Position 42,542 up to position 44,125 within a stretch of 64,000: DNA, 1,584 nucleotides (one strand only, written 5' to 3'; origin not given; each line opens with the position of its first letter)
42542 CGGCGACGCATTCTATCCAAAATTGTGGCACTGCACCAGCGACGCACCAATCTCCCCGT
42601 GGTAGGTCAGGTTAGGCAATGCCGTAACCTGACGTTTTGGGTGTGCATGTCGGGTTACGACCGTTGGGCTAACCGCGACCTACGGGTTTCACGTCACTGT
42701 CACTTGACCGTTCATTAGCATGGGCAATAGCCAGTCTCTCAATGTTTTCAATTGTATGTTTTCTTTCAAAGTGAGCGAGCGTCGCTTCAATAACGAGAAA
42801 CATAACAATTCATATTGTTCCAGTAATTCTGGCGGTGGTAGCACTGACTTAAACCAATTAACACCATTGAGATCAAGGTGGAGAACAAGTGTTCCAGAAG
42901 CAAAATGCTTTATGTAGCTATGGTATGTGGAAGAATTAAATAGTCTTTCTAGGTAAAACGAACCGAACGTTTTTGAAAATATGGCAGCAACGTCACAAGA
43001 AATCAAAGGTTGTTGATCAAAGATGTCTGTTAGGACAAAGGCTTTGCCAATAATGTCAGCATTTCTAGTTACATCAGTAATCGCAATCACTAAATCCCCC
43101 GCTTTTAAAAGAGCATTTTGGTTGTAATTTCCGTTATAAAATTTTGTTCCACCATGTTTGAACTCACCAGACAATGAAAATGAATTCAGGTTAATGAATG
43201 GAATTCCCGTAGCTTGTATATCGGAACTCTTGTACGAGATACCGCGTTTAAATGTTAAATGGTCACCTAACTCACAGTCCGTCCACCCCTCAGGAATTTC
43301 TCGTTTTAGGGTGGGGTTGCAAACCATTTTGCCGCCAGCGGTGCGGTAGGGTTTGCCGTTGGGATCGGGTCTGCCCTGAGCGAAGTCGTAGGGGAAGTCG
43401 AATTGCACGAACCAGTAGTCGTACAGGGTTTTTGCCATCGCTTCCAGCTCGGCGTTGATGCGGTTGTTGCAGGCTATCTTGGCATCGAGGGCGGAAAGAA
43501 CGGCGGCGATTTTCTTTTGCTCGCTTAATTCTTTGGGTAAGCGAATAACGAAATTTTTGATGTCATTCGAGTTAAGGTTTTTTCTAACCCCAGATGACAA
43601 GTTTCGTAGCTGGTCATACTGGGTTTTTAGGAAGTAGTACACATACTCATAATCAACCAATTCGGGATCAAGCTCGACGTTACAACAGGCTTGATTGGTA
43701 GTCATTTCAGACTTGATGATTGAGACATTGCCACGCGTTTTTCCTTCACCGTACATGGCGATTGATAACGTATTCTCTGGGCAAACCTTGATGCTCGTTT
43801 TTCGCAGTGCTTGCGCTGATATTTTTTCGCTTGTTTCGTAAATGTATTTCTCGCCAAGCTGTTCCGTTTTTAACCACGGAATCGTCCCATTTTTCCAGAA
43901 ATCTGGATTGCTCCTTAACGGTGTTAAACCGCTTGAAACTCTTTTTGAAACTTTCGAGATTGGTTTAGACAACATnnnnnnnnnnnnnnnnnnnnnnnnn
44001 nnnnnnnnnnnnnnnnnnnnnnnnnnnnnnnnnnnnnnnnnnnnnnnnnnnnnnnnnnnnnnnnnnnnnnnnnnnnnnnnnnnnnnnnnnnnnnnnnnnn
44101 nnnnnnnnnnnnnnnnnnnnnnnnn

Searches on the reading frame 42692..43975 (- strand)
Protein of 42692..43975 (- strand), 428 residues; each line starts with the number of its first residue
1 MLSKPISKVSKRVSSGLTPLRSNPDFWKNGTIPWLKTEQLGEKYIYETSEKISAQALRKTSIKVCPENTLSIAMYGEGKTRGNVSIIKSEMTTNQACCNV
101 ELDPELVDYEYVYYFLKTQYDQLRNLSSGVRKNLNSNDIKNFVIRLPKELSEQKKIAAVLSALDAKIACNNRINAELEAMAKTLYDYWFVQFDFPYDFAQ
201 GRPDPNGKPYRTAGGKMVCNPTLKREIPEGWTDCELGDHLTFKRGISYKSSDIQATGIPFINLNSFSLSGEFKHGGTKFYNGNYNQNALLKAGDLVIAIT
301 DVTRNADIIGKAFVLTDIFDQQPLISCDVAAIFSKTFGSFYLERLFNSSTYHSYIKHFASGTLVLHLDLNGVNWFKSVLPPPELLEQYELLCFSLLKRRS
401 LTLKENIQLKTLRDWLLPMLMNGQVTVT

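Call 49: search_protein_families(library=pfam, proteins=[window:42692-43975:-], max_evalue=0.00001)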
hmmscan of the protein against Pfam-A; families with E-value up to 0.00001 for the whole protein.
window:42692-43975:- (428 aa): 1 family
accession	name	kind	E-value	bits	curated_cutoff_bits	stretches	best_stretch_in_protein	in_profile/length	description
PF01420.25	Methylase_S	-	3.8e-26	92.7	22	1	14-179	16-168/168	Type I restriction modification DNA specificity domain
